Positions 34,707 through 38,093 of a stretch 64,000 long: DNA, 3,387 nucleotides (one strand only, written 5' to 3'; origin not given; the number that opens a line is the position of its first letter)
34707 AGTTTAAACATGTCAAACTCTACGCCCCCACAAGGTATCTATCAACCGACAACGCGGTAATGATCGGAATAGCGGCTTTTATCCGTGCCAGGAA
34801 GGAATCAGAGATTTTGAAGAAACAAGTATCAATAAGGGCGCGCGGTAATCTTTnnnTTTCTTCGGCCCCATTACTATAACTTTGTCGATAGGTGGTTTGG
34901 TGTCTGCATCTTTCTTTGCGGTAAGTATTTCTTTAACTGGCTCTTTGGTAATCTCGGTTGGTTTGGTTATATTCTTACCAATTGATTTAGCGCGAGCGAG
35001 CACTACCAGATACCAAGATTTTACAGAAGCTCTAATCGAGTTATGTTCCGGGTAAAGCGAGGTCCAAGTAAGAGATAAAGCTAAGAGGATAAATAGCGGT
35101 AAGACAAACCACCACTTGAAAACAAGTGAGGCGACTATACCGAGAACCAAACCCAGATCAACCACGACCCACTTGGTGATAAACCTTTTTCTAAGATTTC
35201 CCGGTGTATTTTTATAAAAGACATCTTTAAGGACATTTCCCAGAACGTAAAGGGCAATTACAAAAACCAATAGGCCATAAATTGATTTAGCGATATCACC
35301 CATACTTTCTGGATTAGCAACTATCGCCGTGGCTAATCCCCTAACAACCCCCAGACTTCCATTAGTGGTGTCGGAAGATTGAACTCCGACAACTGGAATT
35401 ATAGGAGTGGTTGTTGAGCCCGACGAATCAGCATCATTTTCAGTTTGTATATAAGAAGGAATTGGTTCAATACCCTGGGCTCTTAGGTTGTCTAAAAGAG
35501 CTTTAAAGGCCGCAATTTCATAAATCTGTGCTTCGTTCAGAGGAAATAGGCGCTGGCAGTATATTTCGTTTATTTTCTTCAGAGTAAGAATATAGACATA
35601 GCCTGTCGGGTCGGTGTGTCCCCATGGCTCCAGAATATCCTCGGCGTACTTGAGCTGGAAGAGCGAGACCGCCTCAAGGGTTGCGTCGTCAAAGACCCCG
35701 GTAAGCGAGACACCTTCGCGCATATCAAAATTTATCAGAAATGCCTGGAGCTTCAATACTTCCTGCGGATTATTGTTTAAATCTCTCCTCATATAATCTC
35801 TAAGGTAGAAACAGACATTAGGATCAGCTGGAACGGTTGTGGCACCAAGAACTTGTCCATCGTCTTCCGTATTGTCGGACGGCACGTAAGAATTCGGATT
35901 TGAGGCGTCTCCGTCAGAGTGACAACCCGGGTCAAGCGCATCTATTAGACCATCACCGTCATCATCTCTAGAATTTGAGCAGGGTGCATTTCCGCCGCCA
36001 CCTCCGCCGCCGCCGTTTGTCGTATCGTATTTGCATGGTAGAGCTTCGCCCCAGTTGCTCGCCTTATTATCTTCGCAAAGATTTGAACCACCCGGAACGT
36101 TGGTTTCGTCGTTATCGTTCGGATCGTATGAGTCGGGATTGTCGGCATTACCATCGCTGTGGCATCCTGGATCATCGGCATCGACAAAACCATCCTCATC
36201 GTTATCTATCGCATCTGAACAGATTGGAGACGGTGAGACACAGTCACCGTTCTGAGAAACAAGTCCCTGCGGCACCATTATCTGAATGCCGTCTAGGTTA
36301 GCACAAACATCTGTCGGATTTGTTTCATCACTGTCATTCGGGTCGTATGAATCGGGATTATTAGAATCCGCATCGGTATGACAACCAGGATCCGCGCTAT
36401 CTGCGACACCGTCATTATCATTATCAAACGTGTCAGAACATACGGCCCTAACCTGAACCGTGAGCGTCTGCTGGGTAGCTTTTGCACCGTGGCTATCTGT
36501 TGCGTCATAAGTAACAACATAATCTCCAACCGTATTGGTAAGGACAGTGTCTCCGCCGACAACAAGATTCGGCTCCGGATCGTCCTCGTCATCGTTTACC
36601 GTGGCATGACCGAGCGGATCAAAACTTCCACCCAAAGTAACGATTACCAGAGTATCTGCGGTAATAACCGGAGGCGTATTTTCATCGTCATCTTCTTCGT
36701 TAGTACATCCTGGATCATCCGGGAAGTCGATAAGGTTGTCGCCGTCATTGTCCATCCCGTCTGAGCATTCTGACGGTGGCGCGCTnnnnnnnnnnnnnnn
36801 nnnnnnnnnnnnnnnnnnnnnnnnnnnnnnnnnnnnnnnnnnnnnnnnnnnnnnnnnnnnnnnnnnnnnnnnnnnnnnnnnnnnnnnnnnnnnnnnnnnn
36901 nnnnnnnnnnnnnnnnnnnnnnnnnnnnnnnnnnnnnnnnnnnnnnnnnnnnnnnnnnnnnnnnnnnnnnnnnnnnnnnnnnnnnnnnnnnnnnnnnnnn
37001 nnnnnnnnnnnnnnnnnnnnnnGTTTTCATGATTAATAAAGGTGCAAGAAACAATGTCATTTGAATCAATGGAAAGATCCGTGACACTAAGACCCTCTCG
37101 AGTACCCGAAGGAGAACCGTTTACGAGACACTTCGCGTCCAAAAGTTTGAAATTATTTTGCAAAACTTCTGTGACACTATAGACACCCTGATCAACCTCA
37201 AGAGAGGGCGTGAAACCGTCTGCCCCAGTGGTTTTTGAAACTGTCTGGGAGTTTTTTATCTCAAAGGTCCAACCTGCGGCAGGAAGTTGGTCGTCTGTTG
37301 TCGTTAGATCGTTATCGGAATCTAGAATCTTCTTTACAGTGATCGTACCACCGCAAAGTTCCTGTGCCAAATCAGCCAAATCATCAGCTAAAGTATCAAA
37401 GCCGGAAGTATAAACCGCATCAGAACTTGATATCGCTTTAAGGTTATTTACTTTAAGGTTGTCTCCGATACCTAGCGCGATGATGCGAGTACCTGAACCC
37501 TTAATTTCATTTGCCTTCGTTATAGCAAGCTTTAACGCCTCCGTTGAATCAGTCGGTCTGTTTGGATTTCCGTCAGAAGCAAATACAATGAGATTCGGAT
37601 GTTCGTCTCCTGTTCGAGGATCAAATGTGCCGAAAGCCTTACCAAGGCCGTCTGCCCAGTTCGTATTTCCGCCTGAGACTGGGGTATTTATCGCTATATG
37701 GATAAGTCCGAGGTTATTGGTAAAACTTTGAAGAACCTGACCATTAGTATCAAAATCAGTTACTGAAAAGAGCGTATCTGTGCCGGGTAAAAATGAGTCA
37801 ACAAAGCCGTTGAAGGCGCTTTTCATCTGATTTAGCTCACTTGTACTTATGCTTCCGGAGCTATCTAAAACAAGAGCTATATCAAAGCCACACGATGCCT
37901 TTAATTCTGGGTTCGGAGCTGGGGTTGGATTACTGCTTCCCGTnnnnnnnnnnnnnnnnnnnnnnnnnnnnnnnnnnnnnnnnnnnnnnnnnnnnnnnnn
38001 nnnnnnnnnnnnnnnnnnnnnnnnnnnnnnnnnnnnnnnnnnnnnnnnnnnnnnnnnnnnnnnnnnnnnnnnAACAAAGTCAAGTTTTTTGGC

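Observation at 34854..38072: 1072-aa surface protein combining VWA, Ig-like, acidic Cys repeats, peptidoglycan-binding domain and a C-terminal polytopic anchor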

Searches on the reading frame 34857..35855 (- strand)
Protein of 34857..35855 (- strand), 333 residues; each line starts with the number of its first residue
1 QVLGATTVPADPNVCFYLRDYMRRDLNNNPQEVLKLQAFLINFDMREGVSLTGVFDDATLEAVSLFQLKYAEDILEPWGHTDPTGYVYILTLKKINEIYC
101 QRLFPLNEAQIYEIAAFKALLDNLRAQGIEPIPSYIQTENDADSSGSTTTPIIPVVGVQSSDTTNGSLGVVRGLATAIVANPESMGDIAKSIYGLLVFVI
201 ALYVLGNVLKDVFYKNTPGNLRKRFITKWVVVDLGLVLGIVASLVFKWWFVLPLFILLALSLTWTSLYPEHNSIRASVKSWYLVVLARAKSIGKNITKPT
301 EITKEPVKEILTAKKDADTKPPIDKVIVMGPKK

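Call 13: find_homologous_proteins(query=window:34857-35855:-, max_evalue=0.001)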
Query window:34857-35855:- (333 aa): 65 proteins with E <= 0.001 among 7475 candidates.
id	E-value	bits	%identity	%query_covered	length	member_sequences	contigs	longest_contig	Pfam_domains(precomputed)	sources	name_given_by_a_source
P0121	1.9e-106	374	61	89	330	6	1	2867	-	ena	-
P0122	7.3e-102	359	57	88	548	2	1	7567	PF08481.17,PF05345.19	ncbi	-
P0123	3.8e-94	334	53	94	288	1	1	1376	-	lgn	-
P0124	1.3e-93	332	53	93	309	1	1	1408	-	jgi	jgi:uncharacterized membrane protein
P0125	4.6e-91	323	53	90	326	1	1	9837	-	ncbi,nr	ncbi:MAG: peptidoglycan-binding domain-containing protein [bacterium]|nr:peptidoglycan-binding domai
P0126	1.0e-89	319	50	96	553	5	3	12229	-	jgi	-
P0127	3.5e-88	314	52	89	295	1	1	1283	PF01471.24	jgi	jgi:hypothetical protein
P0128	4.5e-87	310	53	88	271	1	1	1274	-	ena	-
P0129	2.6e-84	301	49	85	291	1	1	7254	-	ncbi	-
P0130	2.0e-78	282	49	83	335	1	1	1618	-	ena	-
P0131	1.5e-74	269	47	82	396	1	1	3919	-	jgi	-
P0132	1.6e-72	262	47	83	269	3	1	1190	PF01471.24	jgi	jgi:hypothetical protein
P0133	2.4e-71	259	47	79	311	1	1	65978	PF01471.24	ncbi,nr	ncbi:hypothetical protein KW785_00315 [Candidatus Parcubacteria bacterium]|nr:hypothetical protein [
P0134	3.1e-71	258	60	64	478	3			PF05345.19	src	-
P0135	2.6e-69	252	45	81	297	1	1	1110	PF01471.24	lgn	-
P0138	4.8e-65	238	44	84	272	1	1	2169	PF01471.24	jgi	jgi:hypothetical protein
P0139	2.2e-61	226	47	85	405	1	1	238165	PF01471.24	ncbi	-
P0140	4.4e-61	225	47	81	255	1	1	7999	PF01471.24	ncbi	-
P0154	4.9e-43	166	41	71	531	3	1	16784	PF01471.24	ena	-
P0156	7.5e-36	142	33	72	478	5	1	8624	PF01471.24,PF16656.12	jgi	-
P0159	1.6e-26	111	49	38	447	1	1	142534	PF01471.24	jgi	jgi:hypothetical protein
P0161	4.9e-25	106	49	40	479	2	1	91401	PF01471.24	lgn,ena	-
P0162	1.1e-24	105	45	40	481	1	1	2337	PF01471.24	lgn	-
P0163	2.2e-23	101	40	52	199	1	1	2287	PF01471.24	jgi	-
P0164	1.7e-22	98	50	32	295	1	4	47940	PF01471.24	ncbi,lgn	-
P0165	4.0e-21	94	51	33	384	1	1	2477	PF24514.2,PF01471.24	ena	-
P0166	7.9e-21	93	46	35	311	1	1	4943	PF01471.24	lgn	-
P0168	3.1e-17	81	47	31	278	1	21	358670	PF01471.24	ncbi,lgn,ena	-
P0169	1.1e-16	79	51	26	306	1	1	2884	PF01471.24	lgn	-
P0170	2.8e-14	71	43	32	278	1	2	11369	PF01471.24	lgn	-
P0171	6.3e-14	70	40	32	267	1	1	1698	PF01471.24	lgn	-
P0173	2.3e-12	65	46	30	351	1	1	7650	PF01471.24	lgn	-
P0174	5.6e-12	64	45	30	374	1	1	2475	PF01471.24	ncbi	-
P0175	8.7e-12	63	44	33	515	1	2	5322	PF01471.24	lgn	-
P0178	3.7e-9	54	41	31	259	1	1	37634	PF01471.24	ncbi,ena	-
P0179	6.5e-9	53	44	31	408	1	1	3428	PF01471.24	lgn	-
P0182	1.8e-8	52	42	31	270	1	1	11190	PF13287.13,PF13290.14,PF01471.24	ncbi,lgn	-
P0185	1.8e-5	42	39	28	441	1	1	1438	PF01471.24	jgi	-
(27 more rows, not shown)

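Call 19: search_solved_structures(query=A1, max_evalue=1, show_alignments=2)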
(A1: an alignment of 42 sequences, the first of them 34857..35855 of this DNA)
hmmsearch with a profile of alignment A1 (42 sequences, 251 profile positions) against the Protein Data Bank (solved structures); distinct sequences matched with E-value up to 1: 17.
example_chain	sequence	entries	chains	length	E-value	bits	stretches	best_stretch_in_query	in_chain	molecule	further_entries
5tv7_A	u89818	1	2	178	0.00022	24.5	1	20-62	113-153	Putative peptidoglycan-binding/hydrolysing protein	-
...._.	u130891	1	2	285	0.00095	22.4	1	20-59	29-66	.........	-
1lbu_A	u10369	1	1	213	0.0014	21.9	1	25-62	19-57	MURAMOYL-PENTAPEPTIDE CARBOXYPEPTIDASE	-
6tci_A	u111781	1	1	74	0.0085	19.3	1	23-62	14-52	Spore cortex-lytic enzyme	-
4fet_B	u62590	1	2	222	0.012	18.9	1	23-62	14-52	Spore cortex-lytic enzyme prepeptide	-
3bkh_A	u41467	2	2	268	0.052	16.8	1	14-60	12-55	lytic transglycosylase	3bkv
5nm7_G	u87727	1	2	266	0.055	16.7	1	24-60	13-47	Peptidoglycan-binding domain 1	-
9xps_S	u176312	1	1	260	0.068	16.4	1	15-60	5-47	Endolysin gp144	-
4xxt_A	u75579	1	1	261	0.1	15.8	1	24-62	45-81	Fusion of predicted Zn-dependent amidase/peptidase (Cell wall hydrolase/DD-carboxypeptidas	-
4lpq_A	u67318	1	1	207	0.12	15.6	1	24-69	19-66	ErfK/YbiS/YcfS/YnhG family protein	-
8tzd_A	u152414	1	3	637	0.27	14.4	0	133-229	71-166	Sodium/nucleoside cotransporter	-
4nso_A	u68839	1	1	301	0.38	13.9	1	23-63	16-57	Effector protein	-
4c2e_A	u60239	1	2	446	0.4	13.9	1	10-61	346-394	CARBOXY-TERMINAL PROCESSING PROTEASE CTPB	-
4c2h_A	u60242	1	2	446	0.4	13.9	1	10-61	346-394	CARBOXY-TERMINAL PROCESSING PROTEASE CTPB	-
4c2f_A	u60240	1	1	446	0.41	13.8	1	10-61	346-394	CARBOXY-TERMINAL PROCESSING PROTEASE CTPB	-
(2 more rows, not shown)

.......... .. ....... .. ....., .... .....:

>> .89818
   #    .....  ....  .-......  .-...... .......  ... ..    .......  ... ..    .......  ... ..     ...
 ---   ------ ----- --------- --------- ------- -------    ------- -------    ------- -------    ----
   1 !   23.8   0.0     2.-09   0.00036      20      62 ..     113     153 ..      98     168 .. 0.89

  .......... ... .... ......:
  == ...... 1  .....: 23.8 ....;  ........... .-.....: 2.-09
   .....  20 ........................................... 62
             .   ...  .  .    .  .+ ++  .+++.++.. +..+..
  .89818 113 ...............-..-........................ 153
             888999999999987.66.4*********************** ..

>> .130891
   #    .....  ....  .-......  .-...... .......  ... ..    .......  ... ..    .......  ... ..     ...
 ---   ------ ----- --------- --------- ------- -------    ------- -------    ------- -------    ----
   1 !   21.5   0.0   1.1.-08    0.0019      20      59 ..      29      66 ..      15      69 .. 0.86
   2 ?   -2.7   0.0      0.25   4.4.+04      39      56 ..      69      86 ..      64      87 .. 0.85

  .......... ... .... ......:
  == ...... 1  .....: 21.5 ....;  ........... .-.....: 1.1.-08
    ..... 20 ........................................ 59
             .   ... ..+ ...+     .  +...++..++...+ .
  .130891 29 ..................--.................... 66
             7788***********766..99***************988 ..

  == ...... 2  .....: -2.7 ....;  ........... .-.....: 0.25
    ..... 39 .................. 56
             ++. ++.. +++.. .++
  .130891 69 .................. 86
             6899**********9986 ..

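Call 20: search_protein_families(library=pfam, alignment_id=A1, max_evalue=0.01)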
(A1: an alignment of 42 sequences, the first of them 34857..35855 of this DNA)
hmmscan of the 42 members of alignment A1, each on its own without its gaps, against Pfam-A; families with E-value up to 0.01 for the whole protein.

A. member 1, window:34857-35855:- (333 aa): 1 family
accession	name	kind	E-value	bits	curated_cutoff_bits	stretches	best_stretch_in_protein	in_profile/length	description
PF01471.23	PG_binding_1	-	0.0026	18.4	23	1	31-69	3-40/57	Putative peptidoglycan binding domain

B. families by the number of members that match (of 42 scanned): 7 families
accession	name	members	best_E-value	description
PF01471.23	PG_binding_1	39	2.6e-10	Putative peptidoglycan binding domain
PF09374.15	PG_binding_3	1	4.4e-05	Predicted Peptidoglycan domain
PF22251.1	PFF1_TM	1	0.0001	Vacuolar membrane protease, transmembrane domain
PF02517.21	Rce1-like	1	0.0018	Type II CAAX prenyl endopeptidase Rce1-like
PF06664.17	WLS-like_TM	1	0.0045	Wntless-like, transmembrane domain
PF11667.14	DUF3267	1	0.0083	Putative zincin peptidase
PF25636.1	PBCV1_P7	1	0.0098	PBCV-1 P7 disulphide-bonded subdomain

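Call 28: predict_structure(alignment_id=A1)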
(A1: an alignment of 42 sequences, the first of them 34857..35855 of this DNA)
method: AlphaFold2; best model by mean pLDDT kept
length: 333 residues; sequences in the alignment: 42
mean_pLDDT: 79.2   pTM: 0.46
mean pLDDT of the five models: 79.2, 79.1, 78.9, 78.3, 78.0
residues with pLDDT >= 90: 164; 70-90: 62; 50-70: 65; < 50: 42
segments of 3 or more residues with pLDDT < 50: 1-7, 147-166, 313-316
pLDDT, mean of each block of 10 residues (from residue 1): 45 79 95 97 86 96 96 96 95 96 94 94 93 63 50 44 47 60 84 93 95 92 91 95 88 92 85 68 85 68 52 47 58 53
secondary structure, 60 per line:
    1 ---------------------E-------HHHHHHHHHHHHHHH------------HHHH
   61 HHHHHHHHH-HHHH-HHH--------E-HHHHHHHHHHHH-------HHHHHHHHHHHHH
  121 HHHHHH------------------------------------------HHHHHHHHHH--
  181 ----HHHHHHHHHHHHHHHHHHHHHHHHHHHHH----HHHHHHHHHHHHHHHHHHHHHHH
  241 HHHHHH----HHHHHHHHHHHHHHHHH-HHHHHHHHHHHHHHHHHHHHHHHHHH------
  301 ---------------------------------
elements in order: H30-44 H57-69 H71-74 H89-100 H108-126 H169-178 H185-213 H218-246 H251-267 H269-294

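Call 31: fold_search(model_id=the predicted structure, library=pdb)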
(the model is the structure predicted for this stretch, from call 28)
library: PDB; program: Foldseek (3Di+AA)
matches with E <= 10: 16; with E <= 0.001: 0
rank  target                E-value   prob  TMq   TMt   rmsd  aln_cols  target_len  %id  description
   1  9h68_C                6.2e-01  0.94  0.19  0.16   3.1        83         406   17  Crystal Structure of the spore gernation lytic transglycosylase SleC from Clostridioides difficile in its zymogenic fo (released 2025-02-12)
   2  7zm7_L                3.1e+00  0.16  0.13  0.33  11.4        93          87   12  CryoEM structure of mitochondrial complex I from Chaetomium thermophilum (inhibited by DDM) (released 2022-11-30)
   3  8q3v_C                4.0e+00  0.06  0.12  0.15  16.5       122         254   19  Cryo-EM structure of the methanogenic Na+ translocating N5-methyl-H4MPT:CoM methyltransferase complex (released 2024-07-10)
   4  6exs                  4.4e+00  0.07  0.11  0.09  16.4       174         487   11  Crystal structure of a POT family transporter in complex with thioalcohol conjugated peptide. (released 2018-06-27)
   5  7stl_A                4.7e+00  0.08  0.09  0.05   9.0        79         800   20  Chitin Synthase 2 from Candida albicans at the apo state (released 2022-07-13)
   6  8q3v_c                4.9e+00  0.06  0.12  0.15  16.5       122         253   19  Cryo-EM structure of the methanogenic Na+ translocating N5-methyl-H4MPT:CoM methyltransferase complex (released 2024-07-10)
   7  7stn_A                5.2e+00  0.08  0.09  0.05   9.0        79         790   20  Chitin Synthase 2 from Candida albicans bound to Nikkomycin Z (released 2022-07-13)
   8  8equ_A                5.5e+00  0.11  0.16  0.23   6.5        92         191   21  Structure of SARS-CoV-2 Orf3a in late endosome/lysosome-like environment, Saposin A nanodisc (released 2023-02-08)
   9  8k3v_A                6.5e+00  0.02  0.10  0.06  21.5       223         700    8  S. cerevisiae Chs1 in complex with UDP-GlcNAc (released 2023-10-18)
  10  6h7u                  6.8e+00  0.07  0.10  0.08  10.1       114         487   16  Crystal structure of a POT family transporter in complex with 5-aminolevulinic acid (released 2018-12-26)
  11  7stm_A                7.2e+00  0.06  0.09  0.05   9.1        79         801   20  Chitin Synthase 2 from Candida albicans bound to UDP-GlcNAc (released 2022-07-13)
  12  8hf2_A                7.6e+00  0.11  0.16  0.38  10.8       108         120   21  Cryo-EM structure of WeiTsing (released 2023-06-21)
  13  8a1t_D                8.0e+00  0.13  0.17  0.26   6.9        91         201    9  Sodium pumping NADH-quinone oxidoreductase (released 2023-06-14)
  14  8i0s_A                8.4e+00  0.01  0.09  0.03  19.9       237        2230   10  The cryo-EM structure of human Bact-II complex (released 2024-07-31)
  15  8a1y_D                8.9e+00  0.12  0.17  0.26   6.9        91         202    9  Sodium pumping NADH-quinone oxidoreductase with inhibitor HQNO (released 2023-06-14)
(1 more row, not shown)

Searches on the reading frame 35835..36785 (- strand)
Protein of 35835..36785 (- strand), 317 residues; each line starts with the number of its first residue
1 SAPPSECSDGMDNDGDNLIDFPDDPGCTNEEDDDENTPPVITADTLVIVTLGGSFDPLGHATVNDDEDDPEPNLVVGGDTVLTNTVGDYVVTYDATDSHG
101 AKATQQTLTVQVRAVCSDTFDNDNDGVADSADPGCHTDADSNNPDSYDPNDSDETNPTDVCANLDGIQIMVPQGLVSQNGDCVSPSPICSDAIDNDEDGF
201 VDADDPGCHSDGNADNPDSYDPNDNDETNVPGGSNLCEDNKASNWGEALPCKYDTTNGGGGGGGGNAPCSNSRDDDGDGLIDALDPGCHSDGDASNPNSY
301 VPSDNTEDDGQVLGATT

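Call 34: search_solved_structures(query=window:35835-36785:-, max_evalue=1, show_alignments=2)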
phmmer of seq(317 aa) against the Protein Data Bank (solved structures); distinct sequences matched with E-value up to 1: 5.
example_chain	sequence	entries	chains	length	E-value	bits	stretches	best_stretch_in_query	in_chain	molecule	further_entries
2kpn_A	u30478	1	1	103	3.3e-06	30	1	36-115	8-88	Bacillolysin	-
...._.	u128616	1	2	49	0.0048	19.6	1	264-288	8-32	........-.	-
6cmx_A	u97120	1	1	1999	0.2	14.2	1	264-291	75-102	Teneurin-2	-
4hmc_A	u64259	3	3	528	0.71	12.4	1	45-100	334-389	Chitinase 60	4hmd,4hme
4mb3_A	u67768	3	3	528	0.71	12.4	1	45-100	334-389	Chitinase 60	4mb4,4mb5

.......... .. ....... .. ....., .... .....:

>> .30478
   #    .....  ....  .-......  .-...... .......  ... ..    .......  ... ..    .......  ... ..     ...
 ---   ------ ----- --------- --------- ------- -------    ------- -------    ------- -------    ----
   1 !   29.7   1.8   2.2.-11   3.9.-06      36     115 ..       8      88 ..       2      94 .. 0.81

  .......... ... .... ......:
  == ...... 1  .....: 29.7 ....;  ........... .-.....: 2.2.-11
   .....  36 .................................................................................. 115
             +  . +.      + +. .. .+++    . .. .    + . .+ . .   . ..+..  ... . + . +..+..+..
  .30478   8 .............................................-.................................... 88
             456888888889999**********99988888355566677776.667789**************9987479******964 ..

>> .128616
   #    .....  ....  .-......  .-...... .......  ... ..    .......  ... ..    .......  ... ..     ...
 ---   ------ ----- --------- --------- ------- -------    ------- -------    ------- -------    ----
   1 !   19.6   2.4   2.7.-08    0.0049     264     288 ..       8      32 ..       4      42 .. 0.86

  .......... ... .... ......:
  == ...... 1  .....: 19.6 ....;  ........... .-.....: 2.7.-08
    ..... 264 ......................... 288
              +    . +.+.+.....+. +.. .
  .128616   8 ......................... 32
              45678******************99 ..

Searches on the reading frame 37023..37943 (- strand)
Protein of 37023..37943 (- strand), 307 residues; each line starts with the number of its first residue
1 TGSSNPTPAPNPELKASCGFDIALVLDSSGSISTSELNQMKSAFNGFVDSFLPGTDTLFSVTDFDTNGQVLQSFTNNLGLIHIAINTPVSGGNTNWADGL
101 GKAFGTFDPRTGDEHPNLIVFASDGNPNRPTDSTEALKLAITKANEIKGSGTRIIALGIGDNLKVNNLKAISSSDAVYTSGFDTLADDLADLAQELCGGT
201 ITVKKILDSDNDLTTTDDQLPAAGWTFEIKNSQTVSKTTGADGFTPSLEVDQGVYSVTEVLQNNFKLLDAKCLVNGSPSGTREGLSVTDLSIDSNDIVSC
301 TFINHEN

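Call 33: search_solved_structures(query=window:37023-37943:-, max_evalue=0.01, show_alignments=1)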
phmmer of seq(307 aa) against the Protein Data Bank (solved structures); distinct sequences matched with E-value up to 0.01: 3.
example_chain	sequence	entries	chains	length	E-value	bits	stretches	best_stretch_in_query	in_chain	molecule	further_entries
4okr_A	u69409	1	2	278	0.0022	20.8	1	20-168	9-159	Micronemal protein MIC2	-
2xgg_A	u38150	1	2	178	0.0027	20.5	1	18-135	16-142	MICRONEME PROTEIN 2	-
4oku_A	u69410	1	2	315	0.0027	20.5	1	20-168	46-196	Micronemal protein MIC2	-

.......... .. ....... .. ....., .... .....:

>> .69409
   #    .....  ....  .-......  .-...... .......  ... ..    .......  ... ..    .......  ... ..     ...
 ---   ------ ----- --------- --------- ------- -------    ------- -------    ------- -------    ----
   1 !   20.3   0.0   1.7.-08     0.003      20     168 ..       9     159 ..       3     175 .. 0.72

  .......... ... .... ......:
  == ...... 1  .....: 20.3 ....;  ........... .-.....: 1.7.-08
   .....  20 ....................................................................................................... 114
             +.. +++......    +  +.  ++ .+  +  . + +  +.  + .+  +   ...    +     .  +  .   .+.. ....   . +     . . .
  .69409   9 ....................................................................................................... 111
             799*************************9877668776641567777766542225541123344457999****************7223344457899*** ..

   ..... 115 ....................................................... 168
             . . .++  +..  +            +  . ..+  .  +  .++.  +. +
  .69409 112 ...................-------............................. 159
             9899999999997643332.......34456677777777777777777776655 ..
